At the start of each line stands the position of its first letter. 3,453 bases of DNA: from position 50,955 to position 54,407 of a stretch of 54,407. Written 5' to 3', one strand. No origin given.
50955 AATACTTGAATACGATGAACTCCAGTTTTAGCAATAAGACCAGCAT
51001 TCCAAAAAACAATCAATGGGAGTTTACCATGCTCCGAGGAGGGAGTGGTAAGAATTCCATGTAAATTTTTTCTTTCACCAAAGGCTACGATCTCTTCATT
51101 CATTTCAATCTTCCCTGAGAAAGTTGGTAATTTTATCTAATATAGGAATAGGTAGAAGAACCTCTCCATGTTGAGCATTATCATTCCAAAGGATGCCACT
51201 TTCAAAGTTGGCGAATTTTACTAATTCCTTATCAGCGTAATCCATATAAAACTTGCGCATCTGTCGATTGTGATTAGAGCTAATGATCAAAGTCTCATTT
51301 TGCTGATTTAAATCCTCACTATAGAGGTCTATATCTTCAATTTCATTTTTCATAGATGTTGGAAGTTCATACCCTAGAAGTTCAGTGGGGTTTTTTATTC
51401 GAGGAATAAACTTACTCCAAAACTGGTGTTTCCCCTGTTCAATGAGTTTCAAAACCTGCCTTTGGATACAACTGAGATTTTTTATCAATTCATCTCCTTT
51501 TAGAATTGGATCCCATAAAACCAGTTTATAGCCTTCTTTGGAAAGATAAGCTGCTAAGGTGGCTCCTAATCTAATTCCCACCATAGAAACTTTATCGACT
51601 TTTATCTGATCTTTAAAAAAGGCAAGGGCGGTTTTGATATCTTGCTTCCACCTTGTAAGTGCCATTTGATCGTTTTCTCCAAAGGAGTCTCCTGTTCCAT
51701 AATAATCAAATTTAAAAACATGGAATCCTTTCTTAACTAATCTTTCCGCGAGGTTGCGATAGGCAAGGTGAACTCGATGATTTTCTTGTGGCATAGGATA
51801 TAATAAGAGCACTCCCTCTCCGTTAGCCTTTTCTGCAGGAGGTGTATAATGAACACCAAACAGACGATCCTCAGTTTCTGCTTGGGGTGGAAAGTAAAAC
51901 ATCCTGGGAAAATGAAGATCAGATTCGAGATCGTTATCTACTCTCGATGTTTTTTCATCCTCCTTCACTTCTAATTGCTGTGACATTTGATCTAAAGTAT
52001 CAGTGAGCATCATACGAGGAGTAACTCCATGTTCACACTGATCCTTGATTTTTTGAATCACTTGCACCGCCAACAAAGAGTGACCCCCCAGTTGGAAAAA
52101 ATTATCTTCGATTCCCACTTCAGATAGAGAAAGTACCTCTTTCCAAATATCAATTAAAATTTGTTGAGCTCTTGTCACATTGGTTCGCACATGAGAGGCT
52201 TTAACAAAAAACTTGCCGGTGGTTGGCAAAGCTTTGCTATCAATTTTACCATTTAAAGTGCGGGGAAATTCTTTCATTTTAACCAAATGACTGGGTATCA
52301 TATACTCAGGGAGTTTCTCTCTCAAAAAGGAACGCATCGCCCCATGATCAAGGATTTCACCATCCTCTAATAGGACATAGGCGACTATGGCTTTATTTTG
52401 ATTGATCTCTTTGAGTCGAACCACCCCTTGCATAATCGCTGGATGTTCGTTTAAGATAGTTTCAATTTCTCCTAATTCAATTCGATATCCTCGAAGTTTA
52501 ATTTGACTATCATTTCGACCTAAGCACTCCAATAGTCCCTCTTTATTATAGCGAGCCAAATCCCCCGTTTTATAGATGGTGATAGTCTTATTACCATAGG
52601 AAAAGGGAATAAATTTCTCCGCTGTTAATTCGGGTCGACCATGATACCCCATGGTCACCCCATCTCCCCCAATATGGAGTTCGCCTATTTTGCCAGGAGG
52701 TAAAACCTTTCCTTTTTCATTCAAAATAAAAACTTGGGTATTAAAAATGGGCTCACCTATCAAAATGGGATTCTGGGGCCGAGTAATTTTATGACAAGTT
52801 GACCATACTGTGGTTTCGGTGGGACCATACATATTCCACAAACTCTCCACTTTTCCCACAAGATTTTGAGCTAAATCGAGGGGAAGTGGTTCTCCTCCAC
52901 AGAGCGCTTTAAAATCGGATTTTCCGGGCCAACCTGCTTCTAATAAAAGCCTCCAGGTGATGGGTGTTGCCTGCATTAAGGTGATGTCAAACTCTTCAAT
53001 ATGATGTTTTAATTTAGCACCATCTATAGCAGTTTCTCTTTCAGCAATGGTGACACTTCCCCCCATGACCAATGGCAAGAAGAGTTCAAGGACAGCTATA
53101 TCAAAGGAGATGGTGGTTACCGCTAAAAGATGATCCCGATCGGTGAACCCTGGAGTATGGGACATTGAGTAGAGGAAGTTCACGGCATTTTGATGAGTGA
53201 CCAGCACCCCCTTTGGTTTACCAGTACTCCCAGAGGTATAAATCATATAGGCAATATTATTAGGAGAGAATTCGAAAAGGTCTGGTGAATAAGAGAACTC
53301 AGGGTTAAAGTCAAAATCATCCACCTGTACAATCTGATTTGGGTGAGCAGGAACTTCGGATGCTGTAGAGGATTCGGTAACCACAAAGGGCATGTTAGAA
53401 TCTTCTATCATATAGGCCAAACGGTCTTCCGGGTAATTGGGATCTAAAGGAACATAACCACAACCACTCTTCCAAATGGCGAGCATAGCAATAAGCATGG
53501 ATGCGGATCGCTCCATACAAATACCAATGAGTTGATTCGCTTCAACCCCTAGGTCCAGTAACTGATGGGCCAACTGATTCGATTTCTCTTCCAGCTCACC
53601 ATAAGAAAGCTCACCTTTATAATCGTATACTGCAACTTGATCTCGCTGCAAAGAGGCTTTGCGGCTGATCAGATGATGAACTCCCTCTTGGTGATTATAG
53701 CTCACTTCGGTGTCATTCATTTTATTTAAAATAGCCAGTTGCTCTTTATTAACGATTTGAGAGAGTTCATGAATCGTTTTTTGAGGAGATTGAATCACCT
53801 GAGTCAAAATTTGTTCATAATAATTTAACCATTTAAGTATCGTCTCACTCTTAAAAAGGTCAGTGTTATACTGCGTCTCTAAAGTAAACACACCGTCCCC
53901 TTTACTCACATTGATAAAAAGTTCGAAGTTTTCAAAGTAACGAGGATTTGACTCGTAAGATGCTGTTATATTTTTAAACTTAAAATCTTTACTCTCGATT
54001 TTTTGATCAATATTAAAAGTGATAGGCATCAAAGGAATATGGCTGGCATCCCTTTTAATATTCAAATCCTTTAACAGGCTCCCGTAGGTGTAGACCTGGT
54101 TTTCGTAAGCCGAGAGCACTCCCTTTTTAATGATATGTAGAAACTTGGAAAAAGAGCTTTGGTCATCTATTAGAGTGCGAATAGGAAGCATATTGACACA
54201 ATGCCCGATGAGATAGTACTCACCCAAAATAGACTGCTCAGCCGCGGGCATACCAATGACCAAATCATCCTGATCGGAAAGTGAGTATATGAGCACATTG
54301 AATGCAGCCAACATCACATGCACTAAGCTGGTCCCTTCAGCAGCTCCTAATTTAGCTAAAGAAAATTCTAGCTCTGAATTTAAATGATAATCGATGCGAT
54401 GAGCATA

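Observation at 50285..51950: NRPS ends in, and is followed by, paralogous hydrolase-like units with non-serine nucleophile elbows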

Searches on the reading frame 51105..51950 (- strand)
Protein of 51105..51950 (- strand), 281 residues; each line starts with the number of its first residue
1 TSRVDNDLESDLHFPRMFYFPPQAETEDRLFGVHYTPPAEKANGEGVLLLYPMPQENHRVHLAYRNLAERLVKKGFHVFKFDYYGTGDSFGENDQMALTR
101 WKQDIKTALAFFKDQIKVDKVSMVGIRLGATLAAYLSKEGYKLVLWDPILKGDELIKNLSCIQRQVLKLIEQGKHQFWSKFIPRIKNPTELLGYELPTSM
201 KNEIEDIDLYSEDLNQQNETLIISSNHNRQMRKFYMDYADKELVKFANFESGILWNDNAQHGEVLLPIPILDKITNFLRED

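Call 6: search_protein_families(library=ncbifam, proteins=[window:51105-51950:-], max_evalue=1)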
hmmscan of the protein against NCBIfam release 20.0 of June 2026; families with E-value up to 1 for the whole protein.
window:51105-51950:- (281 aa): 17 families
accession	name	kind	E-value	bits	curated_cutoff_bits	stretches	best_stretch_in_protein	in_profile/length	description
TIGR03101.1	hydr2_PEP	hypoth_equivalog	3.3e-23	82.5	202.75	1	28-209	10-194/266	hydrolase 2, exosortase A system-associated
TIGR03100.1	hydr1_PEP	hypoth_equivalog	4.4e-12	45.9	168.45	1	30-183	14-164/274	hydrolase 1, exosortase A system-associated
NF047920.1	lactonase_UilS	equivalog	2.6e-06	27.4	400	1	66-131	43-110/285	UilS family quorum-quenching N-acyl-homoserine lactonase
NF052253.1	transferase_LuxD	equivalog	1e-05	25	420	1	64-133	45-114/293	fatty acid reductase transferase subunit LuxD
NF010127.0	PRK13604.1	equivalog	3.7e-05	23.2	529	1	64-133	53-122/307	acyl transferase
NF008745.0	PRK11778.1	equivalog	0.0023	17.1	259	1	86-188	228-328/345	protease SohB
NF003811.1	PRK05402.1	equivalog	0.0038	15.8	741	1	126-217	16-107/619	1,4-alpha-glucan branching protein GlgB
NF033892.1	XcbB_CpsF_sero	subfamily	0.0056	16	125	1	100-157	138-198/291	XcbB/CpsF family capsular polysaccharide biosynthesis protein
NF041759.1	mac_hydro_EstT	equivalog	0.0087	15.3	450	1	66-134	41-108/278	macrolide hydrolase EstT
NF051488.1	bifunc_PcaDC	exception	0.01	15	390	1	65-137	29-96/375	bifunctional 3-oxoadipate enol-lactonase/4-carboxymuconolactone decarboxylase PcaDC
TIGR01836.1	PHA_synth_III_C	subfamily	0.011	14.7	365.3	1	27-134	45-151/350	class III poly(R)-hydroxyalkanoic acid synthase subunit PhaC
TIGR02427.1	protocat_pcaD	equivalog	0.046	13.1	255.85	1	72-139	36-99/251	3-oxoadipate enol-lactonase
NF050089.1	i_nPHAscl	equivalog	0.049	12.7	300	1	68-134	38-99/288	intracellular short-chain-length polyhydroxyalkanoate depolymerase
NF058544.1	IVPilMotSglTMyx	equivalog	0.066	13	300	1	47-137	34-123/210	type IV pili motility protein SglT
NF004592.0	PRK05928.4-1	equivalog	0.071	12.7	332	1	106-156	56-105/237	uroporphyrinogen-III synthase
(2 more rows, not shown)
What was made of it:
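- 51108..51869 (-): hydr2-type alpha/beta-hydrolase-fold domain fused to the T domain. The elbow is G-I-R-L-G with the Arg codon at 51570-51572. W-D-P is at 51510-51518. There is no catalytic His. TIGR03101 82.5 bits (call 6).
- On TIGR03101 hydr2_PEP: 82.5 bits, E = 3.3e-23, profile positions 10-194 of 266 (call 6).
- Closest known: PHA synthase PhaC, and Pks13-type TE acyltransferases. Same: A weak TIGR01836 hit (E = 0.011) is seen for hydr2 (call 6).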

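Call 7: search_protein_families(library=pfam, proteins=[window:51105-51950:-], max_evalue=1)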
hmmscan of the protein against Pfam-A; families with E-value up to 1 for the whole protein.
window:51105-51950:- (281 aa): 7 families
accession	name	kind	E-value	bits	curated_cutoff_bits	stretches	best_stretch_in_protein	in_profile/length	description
PF12146.15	Hydrolase_4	-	3.2e-09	36.9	27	1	63-213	19-161/239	Serine aminopeptidase, S33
PF02273.21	Acyl_transf_2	-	1.9e-06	27.8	20.3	1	64-133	46-115/294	Acyl transferase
PF00561.26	Abhydrolase_1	-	1.9e-05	24.9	25.8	1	63-137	15-87/245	alpha/beta hydrolase fold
PF01738.24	DLH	-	0.045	13.8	21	1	64-140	30-118/217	Dienelactone hydrolase family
PF02129.25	Peptidase_S15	-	0.068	13.3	23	1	49-138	22-114/262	X-Pro dipeptidyl-peptidase (S15 family)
PF24670.1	DUF7653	-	0.093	13.3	27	0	154-187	45-77/125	Domain of unknown function (DUF7653)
PF06787.16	HcgF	-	0.12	12.6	25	1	179-216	49-86/163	FeGP cofactor biosynthesis protein HcgF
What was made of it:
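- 51108..51869 (-): Hydrolase_4 36.9 bits (call 7).
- On Alpha/beta-hydrolase fold superfamily: Hydrolase_4 scores 36.9 bits against a gathering score of 27 for hydr2 (call 7).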

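Call 13: find_homologous_proteins(query=window:51105-51950:-)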
Query window:51105-51950:- (281 aa): 3 proteins with E <= 0.001 among 913 candidates.
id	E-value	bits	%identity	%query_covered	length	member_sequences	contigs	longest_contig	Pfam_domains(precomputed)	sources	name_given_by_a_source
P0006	3.1e-32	130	35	91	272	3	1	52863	PF00561.27,PF12146.16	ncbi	-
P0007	1.4e-31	128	39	70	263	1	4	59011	PF12697.14,PF12146.16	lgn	-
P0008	2.2e-12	65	31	67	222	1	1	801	PF12146.16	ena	-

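Call 16: find_encoding_contigs(protein=P0006, flank=10000, max_places=3)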
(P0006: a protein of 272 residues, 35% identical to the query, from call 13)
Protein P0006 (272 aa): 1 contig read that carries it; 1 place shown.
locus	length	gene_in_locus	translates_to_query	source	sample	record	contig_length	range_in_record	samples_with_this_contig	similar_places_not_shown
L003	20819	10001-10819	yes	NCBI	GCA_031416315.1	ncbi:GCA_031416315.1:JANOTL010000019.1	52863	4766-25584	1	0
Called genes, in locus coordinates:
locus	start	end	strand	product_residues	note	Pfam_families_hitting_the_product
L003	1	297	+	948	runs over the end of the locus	PF16078:2-oxogl_dehyd_N, PF00676:E1_dh, PF02779:Transket_pyr, PF16870:OxoGdeHyase_C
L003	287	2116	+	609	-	PF00999:Na_H_Exchanger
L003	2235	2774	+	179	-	-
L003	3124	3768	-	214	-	-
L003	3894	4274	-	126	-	PF04379:DUF525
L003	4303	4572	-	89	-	-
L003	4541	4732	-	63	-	-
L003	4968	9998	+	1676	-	PF00668:Condensation, PF00501:AMP-binding, PF13193:AMP-binding_C, PF00668:Condensation, PF13193:AMP-binding_C (weak), PF00550:PP-binding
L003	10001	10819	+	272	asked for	PF12146:Hydrolase_4, PF00561:Abhydrolase_1 (weak)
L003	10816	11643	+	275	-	-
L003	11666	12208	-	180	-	PF06271:RDD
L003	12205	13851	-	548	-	PF01694:Rhomboid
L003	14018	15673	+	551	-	PF01364:Peptidase_C25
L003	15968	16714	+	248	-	PF02397:Bac_transf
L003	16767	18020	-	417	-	PF12704:MacB_PCD, PF02687:FtsX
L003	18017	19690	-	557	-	PF03321:GH3, PF23571:GH3_M, PF23572:GH3_C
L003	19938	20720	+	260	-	PF12146:Hydrolase_4, PF00561:Abhydrolase_1, PF12697:Abhydrolase_6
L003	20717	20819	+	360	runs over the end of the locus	PF13378:MR_MLE_C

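Call 17: find_encoding_contigs(protein=P0007, flank=10000, max_places=3)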
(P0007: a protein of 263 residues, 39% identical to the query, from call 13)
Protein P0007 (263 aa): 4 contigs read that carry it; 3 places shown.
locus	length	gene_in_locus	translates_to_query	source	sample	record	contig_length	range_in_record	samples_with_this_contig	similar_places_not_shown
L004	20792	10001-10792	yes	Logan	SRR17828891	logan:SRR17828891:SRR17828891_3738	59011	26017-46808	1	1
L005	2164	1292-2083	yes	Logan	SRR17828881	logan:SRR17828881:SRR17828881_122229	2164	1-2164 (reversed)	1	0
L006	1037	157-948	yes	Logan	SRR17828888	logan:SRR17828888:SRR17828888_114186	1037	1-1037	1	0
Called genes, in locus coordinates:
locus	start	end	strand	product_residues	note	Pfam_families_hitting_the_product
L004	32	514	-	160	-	PF07366:SnoaL, PF12680:SnoaL_2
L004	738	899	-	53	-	-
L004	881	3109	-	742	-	PF01627:Hpt, PF02518:HATPase_c, PF01584:CheW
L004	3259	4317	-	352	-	-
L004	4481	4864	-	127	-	PF04379:DUF525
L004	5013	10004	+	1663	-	PF00668:Condensation, PF00501:AMP-binding, PF13193:AMP-binding_C (weak), PF00668:Condensation, PF00550:PP-binding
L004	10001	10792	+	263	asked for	PF12146:Hydrolase_4, PF12697:Abhydrolase_6 (faint)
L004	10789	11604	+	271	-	-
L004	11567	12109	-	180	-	PF06271:RDD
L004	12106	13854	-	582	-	PF01694:Rhomboid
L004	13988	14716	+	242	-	-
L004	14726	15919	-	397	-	PF08421:Methyltransf_13, PF13489:Methyltransf_23, PF08241:Methyltransf_11, PF08242:Methyltransf_12, PF13649:Methyltransf_25, PF08484:Methyltransf_14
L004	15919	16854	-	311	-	PF01370:Epimerase, PF16363:GDP_Man_Dehyd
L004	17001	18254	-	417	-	PF12704:MacB_PCD, PF02687:FtsX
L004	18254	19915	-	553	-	PF03321:GH3, PF23571:GH3_M, PF23572:GH3_C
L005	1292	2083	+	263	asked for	PF12146:Hydrolase_4, PF12697:Abhydrolase_6 (faint)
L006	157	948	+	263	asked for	PF12146:Hydrolase_4, PF12697:Abhydrolase_6 (faint)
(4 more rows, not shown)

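Call 37: search_solved_structures(query=window:51108-51950:-, max_evalue=1)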
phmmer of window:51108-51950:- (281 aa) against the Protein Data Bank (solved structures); distinct sequences matched with E-value up to 1: 48.
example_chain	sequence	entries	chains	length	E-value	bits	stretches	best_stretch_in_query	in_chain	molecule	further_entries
7q4h_A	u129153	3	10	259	2.4e-11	46.8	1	32-185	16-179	Hydrolase_4 domain-containing protein | Serine aminopeptidase S33 domain-containing protein | Prolyl oligopeptidase family protein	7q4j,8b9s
9h0z_A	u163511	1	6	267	3.4e-11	46.4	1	32-185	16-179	Serine aminopeptidase S33 domain-containing protein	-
9pid_A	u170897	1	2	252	2.5e-10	43.5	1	37-149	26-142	Alpha/beta fold hydrolase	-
9pic_A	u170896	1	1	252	2.5e-10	43.5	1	37-149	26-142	Alpha/beta fold hydrolase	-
9pir_A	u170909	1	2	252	3.5e-10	43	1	37-149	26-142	Alpha/beta fold hydrolase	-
9pjb_A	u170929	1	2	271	6.3e-10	42.2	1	29-141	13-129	MHETase MHT043-5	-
9w30_A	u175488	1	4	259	2.6e-07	33.6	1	53-176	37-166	Alpha/beta superfamily hydrolase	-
8b4u_A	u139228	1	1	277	4.2e-07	32.9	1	30-143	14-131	Alpha/beta hydrolase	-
7wwh_A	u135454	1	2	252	2.9e-05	26.9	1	47-140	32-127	Alpha/beta hydrolase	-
7qjm_A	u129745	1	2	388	0.00066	22.4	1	29-133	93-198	alpha/beta-hydrolase (202)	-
3qm1_A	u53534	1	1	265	0.018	17.7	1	64-156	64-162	Cinnamoyl esterase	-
3pf9_A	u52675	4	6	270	0.019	17.7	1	64-156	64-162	Cinnamoyl esterase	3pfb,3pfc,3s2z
3pf8_A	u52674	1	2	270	0.019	17.7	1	64-156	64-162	Cinnamoyl esterase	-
7z2v_A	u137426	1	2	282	0.019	17.6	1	11-172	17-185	Ferulic acid esterase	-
7z2u_A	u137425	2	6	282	0.019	17.6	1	11-172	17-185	Ferulic acid esterase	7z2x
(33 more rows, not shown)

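Call 84: search_protein_families(library=pfam, proteins=[L003:4968-9998:+], max_evalue=0.00001)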
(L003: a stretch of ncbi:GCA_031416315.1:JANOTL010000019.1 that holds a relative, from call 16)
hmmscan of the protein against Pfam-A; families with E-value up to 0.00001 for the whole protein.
L003:4968-9998:+ (1676 aa): 4 families
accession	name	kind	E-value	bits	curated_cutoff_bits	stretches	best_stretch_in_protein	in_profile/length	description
PF00668.25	Condensation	-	2.1e-170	567.8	30.6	2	996-1435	4-450/456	Condensation domain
PF00501.34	AMP-binding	-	5.5e-86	289.2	29.9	1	484-831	3-384/384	AMP-binding enzyme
PF13193.12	AMP-binding_C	-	1.2e-18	68.2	24.5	1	886-961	1-76/76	AMP-binding enzyme C-terminal domain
PF00550.31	PP-binding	-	1.1e-12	48.5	20.8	1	1572-1631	4-66/67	Phosphopantetheine attachment site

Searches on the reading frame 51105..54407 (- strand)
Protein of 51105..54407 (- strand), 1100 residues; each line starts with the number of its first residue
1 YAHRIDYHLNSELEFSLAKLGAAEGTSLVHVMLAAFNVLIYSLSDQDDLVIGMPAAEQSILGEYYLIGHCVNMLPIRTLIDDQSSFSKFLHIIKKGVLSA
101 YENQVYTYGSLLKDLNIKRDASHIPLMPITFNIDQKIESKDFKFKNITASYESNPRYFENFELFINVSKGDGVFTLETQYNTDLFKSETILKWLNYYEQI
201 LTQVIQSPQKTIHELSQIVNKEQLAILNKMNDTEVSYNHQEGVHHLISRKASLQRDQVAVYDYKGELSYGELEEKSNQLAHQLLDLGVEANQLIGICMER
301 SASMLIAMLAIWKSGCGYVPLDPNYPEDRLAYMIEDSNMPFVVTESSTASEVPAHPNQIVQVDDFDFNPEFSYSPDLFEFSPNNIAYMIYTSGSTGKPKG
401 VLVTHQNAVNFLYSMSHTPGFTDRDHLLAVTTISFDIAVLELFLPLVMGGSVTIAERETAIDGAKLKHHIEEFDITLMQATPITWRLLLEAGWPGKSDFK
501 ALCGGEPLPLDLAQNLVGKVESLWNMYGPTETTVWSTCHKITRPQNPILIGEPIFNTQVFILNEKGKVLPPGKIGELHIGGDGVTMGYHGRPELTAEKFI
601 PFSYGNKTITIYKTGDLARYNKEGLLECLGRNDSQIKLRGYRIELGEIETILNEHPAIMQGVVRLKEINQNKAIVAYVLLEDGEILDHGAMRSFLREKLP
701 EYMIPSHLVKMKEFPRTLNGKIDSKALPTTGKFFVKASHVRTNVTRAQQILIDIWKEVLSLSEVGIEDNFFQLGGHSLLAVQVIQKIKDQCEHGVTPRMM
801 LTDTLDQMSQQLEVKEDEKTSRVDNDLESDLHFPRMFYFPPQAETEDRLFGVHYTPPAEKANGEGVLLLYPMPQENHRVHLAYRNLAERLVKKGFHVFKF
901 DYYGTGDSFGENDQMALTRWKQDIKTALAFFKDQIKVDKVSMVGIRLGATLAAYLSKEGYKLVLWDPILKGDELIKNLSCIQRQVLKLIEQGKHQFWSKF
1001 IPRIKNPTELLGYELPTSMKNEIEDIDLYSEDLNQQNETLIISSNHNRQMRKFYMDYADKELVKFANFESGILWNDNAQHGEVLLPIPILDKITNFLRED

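Call 6: search_protein_families(library=ncbifam, proteins=[window:51105-54407:-], max_evalue=1)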
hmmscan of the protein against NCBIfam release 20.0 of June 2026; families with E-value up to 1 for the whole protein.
window:51105-54407:- (1100 aa): 115 families (the best 25 are shown)
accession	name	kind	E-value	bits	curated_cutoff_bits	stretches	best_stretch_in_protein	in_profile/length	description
NF047350.1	aureusi_NRPS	equivalog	1.5e-231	771.7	2500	2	200-822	373-985/2373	aureusimine non-ribosomal peptide synthetase AusA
NF004282.0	PRK05691.1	subfamily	6e-152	507.1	4090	1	2-801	896-1693/4334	non-ribosomal peptide synthase/polyketide synthase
TIGR01733.1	AA-adenyl-dom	subfamily_domain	3.4e-126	421.3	317.4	1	268-663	1-409/409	amino acid adenylation domain-containing protein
NF041803.1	NRPS_SolG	exception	1.1e-120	404.1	2200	1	7-790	331-1133/1163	solanimycin non-ribosomal peptide synthetase SolG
NF007605.2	PRK10252.1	equivalog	9.2e-102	341.4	2400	1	68-824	287-1053/1292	enterobactin non-ribosomal peptide synthetase EntF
NF038078.1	NRPS_MxcG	equivalog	4.5e-99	332.4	2300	1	9-816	224-1045/1442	myxochelin non-ribosomal peptide synthetase MxcG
NF003417.0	PRK04813.1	subfamily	5.1e-83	279.3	476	1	248-727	10-499/505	D-alanine--poly(phosphoribitol) ligase subunit DltA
TIGR01734.1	D-ala-DACP-lig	equivalog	2.5e-77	260.6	559.85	1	247-728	6-499/504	D-alanine--poly(phosphoribitol) ligase subunit DltA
TIGR03443.1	alpha_am_amid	equivalog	9.3e-73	245.3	1030.1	3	382-681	414-750/1390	L-aminoadipate-semialdehyde dehydrogenase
NF004837.0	PRK06187.1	subfamily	5.3e-69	232.9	476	1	237-727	4-518/531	long-chain-fatty-acid--CoA ligase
TIGR03098.1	ligase_PEP_1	hypoth_equivalog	4.6e-67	226.7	592.35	1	243-727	2-514/517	acyl-CoA ligase (AMP-forming), exosortase A system-associated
NF052269.1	Staph_lig_FadD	equivalog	2.3e-55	187.9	650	1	246-727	5-489/499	long-chain-fatty-acid--CoA ligase FadD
NF002966.0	PRK03640.1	equivalog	2.1e-46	158.5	556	1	246-727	7-476/483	o-succinylbenzoate--CoA ligase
NF006182.0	PRK08316.1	subfamily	1.7e-45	155.5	663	1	237-723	7-509/523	fatty acyl-CoA synthetase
TIGR01923.1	menE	equivalog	9e-45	153.3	330.15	1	268-726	1-441/442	o-succinylbenzoate--CoA ligase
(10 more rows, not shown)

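Call 7: search_protein_families(library=pfam, proteins=[window:51105-54407:-], max_evalue=1)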
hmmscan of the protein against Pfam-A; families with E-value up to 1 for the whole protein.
window:51105-54407:- (1100 aa): 7 families
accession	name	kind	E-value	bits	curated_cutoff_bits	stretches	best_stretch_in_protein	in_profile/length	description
PF00501.34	AMP-binding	-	6.6e-84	282.4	29.9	1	249-589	3-384/384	AMP-binding enzyme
PF00668.25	Condensation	-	7.7e-36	124.2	30.6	1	3-224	226-453/456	Condensation domain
PF00550.31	PP-binding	-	2e-09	38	20.8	1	750-809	2-64/67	Phosphopantetheine attachment site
PF12146.15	Hydrolase_4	-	3.6e-08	33.4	27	1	882-1032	19-161/239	Serine aminopeptidase, S33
PF13193.12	AMP-binding_C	-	1e-07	33.2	24.5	1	647-721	1-76/76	AMP-binding enzyme C-terminal domain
PF02273.21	Acyl_transf_2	-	5.8e-05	22.9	20.3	1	883-952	46-115/294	Acyl transferase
PF00561.26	Abhydrolase_1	-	0.00022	21.4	25.8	1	882-956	15-87/245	alpha/beta hydrolase fold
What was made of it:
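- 53736..54401 (-): Condensation domain, C-terminal half. Pfam PF00668, 124 bits, profile positions 226-453 (call 7).
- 52245..53663 (-): Adenylation domain. The specificity code read by hand is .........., which is glycine-like. PF00501 282 bits and PF13193 (call 7).
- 51981..52160 (-): Thiolation (carrier) domain. The GGHSL serine codon is 52077-52079. PF00550, 38 bits (call 7).
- On NRPS elongation module: TIGR01733 scores 421 bits against a cut-off of 317 (calls 6, 7).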

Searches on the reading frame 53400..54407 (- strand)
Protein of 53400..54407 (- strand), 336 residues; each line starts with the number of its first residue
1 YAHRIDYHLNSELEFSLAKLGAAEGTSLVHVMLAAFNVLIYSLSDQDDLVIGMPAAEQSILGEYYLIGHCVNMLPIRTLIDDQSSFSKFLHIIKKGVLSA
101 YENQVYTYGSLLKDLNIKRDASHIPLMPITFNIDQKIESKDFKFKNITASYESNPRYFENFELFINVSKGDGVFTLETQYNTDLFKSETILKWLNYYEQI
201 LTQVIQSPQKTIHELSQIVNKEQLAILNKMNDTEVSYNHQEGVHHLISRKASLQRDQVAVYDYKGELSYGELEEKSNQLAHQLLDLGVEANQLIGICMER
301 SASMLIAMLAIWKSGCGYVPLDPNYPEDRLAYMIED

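Call 60: find_related_loci(query=window:53400-54407:-, collection=metagenome_contigs, flank=10000)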
Query window:53400-54407:- (336 aa) in metagenome_contigs; peptide patterns used: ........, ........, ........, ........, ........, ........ (x = any residue, [..] = any of these).
129 stretches matched a pattern, but none encodes a relative of the query by tblastn (E <= 1e-3).
